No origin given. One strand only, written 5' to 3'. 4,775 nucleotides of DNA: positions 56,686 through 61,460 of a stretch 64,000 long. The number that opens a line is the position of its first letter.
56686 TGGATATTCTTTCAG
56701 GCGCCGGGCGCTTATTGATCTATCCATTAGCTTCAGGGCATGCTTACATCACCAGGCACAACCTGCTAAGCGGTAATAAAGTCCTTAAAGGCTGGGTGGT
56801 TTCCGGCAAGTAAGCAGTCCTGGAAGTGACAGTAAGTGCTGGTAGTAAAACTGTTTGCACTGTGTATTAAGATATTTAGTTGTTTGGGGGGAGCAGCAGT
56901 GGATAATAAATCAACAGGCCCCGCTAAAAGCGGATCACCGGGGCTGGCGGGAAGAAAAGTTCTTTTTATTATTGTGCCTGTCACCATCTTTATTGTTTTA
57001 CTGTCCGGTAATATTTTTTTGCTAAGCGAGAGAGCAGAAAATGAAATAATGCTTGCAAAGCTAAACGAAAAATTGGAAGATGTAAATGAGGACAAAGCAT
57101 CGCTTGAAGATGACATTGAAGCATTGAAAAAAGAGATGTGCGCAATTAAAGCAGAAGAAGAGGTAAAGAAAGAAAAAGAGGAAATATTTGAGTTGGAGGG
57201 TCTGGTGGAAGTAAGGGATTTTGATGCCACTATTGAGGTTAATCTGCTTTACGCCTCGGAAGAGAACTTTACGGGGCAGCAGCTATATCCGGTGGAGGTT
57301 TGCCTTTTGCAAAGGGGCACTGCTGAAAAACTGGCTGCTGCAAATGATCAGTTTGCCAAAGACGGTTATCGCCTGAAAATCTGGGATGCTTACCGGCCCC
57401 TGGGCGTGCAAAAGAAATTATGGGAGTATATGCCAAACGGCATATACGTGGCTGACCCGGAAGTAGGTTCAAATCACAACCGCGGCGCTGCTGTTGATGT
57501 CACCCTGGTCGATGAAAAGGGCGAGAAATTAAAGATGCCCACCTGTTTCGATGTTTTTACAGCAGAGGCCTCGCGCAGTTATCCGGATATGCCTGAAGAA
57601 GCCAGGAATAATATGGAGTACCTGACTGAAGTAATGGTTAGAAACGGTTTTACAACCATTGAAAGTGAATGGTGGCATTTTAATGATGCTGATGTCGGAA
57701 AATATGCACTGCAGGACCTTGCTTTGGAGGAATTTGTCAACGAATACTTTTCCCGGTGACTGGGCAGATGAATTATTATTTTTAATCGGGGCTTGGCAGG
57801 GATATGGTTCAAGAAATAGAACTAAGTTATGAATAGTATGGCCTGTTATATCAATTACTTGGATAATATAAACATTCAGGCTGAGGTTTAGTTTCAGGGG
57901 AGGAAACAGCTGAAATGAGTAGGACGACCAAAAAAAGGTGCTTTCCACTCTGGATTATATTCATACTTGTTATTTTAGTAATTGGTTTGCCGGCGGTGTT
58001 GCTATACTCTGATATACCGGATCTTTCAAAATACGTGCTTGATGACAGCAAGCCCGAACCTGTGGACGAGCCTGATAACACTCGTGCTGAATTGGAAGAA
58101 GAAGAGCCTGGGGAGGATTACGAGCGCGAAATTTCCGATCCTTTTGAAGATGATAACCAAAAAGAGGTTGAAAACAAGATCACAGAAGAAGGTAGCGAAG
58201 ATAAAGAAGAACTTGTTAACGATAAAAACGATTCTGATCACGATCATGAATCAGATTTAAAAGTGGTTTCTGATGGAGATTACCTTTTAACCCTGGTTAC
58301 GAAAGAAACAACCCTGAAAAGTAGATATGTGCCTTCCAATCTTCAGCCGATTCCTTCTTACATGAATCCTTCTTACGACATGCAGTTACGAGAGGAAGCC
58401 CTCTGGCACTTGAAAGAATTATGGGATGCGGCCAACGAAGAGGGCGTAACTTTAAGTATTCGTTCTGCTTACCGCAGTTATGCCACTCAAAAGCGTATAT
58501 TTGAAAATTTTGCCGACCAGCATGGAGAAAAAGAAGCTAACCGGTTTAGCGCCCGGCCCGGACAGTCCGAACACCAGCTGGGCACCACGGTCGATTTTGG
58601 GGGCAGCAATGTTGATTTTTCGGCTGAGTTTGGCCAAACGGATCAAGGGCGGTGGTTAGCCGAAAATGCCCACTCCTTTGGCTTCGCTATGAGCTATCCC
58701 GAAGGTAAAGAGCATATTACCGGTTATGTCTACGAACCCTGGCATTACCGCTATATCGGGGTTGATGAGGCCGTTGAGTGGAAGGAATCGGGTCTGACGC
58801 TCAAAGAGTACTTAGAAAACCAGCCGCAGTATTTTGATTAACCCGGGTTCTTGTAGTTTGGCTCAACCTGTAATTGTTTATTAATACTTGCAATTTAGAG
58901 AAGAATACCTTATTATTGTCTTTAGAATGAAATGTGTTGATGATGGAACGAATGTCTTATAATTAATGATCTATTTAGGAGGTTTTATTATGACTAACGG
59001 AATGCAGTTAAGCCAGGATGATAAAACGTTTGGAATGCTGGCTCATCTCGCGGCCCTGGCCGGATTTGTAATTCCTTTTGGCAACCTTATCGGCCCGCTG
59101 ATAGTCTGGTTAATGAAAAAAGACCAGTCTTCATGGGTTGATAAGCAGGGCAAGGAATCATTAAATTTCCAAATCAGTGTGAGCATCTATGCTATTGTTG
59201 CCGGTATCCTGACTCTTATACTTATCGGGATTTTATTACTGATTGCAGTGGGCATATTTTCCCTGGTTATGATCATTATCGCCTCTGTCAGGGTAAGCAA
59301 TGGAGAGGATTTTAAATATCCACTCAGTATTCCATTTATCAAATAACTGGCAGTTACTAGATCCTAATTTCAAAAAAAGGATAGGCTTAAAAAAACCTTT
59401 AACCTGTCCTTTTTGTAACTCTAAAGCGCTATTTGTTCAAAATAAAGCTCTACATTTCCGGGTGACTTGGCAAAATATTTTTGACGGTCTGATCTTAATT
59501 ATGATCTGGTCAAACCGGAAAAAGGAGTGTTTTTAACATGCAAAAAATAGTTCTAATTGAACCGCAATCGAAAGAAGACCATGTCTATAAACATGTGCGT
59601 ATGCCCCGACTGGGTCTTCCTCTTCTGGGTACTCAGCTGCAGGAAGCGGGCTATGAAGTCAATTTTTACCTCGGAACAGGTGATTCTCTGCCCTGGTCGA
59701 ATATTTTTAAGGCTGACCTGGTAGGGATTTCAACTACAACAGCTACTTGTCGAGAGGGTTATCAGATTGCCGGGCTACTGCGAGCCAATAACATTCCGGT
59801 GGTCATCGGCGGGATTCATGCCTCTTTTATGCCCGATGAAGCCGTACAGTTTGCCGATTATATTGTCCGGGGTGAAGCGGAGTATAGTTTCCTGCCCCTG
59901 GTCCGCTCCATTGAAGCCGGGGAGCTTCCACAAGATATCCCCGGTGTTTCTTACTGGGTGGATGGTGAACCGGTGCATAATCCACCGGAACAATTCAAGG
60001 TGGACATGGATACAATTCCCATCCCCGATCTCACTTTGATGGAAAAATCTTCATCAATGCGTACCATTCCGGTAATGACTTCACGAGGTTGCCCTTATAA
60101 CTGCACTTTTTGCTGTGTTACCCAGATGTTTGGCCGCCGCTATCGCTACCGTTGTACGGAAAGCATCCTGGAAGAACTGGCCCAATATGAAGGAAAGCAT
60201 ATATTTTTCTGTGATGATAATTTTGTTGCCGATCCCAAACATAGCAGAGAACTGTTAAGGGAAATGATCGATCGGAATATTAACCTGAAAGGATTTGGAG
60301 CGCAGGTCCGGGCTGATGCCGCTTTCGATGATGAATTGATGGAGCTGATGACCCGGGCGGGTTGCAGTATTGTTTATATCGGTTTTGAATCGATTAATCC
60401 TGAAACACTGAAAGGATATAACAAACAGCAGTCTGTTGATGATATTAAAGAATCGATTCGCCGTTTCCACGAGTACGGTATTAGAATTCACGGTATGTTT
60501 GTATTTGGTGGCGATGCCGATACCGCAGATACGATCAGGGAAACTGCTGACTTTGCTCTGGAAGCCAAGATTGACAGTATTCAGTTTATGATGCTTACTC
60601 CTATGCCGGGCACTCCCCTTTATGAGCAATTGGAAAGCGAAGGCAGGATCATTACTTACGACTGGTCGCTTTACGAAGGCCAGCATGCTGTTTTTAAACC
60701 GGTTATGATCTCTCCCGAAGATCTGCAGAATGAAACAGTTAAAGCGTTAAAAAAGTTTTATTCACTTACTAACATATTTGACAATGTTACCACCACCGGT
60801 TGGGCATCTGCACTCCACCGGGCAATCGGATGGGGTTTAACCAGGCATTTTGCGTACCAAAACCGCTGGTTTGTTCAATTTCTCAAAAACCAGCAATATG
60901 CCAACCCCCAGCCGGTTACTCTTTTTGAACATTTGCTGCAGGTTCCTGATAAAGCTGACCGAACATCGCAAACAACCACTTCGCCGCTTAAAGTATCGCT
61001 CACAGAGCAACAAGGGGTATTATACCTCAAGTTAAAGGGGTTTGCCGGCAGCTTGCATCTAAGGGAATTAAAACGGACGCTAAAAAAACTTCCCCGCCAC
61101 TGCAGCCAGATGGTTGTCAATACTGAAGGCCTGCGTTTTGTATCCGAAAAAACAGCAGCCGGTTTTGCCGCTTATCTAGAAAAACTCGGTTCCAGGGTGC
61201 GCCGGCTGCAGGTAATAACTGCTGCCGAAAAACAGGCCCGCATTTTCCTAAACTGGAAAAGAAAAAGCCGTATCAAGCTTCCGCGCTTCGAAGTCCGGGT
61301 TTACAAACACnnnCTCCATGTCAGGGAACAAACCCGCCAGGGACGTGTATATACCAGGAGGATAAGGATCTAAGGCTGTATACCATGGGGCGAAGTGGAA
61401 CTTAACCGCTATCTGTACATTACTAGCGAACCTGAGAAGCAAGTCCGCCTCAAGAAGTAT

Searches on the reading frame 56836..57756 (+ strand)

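Call 34: search_protein_families(library=pfam, proteins=[window:56836-57756:+], max_evalue=0.001)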
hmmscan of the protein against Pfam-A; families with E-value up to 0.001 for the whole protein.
window:56836-57756:+ (307 aa): 2 families
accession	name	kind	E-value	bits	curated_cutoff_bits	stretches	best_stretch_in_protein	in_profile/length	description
PF01427.22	Peptidase_M15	-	1.8e-31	109.9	27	1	122-288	4-188/199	D-ala-D-ala dipeptidase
PF02557.22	VanY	-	1.8e-05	24.9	25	1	158-282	4-127/132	D-alanyl-D-alanine carboxypeptidase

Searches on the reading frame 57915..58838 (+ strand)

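Call 34: search_protein_families(library=pfam, proteins=[window:57915-58838:+], max_evalue=0.001)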
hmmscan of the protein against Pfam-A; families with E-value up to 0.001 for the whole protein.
window:57915-58838:+ (308 aa): 1 family
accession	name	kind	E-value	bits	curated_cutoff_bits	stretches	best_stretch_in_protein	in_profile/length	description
PF02557.22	VanY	-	2.4e-42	144.3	25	1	157-282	3-131/132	D-alanyl-D-alanine carboxypeptidase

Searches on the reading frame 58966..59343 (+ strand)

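Call 66: search_protein_families(library=pfam, proteins=[window:58966-59343:+], max_evalue=0.0001)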
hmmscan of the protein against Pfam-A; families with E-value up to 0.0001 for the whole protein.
window:58966-59343:+ (126 aa): 1 family
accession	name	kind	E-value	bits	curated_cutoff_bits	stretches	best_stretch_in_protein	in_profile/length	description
PF09685.15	DUF4870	-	1.3e-42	144.5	25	1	19-125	1-107/107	Domain of unknown function (DUF4870)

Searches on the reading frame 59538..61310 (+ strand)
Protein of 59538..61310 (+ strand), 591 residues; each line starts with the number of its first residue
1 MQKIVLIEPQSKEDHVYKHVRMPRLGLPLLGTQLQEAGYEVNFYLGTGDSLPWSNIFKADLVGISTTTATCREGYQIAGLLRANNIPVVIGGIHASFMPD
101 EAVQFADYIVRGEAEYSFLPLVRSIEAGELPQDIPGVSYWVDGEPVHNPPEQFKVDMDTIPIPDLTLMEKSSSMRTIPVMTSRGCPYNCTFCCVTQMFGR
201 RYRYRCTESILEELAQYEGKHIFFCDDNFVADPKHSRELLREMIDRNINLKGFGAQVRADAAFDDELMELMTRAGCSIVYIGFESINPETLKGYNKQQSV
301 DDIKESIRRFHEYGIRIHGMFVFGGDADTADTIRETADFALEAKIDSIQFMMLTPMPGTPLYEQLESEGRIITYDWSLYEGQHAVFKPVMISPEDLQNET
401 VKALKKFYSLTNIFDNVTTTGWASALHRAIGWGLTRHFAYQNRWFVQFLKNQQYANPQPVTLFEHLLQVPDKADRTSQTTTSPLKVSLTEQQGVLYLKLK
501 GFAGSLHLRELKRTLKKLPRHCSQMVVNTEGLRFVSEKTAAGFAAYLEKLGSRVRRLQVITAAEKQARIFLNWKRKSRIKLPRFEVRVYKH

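Call 66: search_protein_families(library=pfam, proteins=[window:59538-61310:+], max_evalue=0.0001)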
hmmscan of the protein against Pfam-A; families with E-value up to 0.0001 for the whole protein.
window:59538-61310:+ (591 aa): 2 families
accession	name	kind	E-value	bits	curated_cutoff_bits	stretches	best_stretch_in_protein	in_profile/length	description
PF04055.27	Radical_SAM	-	1.4e-22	81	29.5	1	181-340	3-166/166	Radical SAM superfamily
PF02310.24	B12-binding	-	2.6e-13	50.3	32.1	1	22-118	12-117/121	B12 binding domain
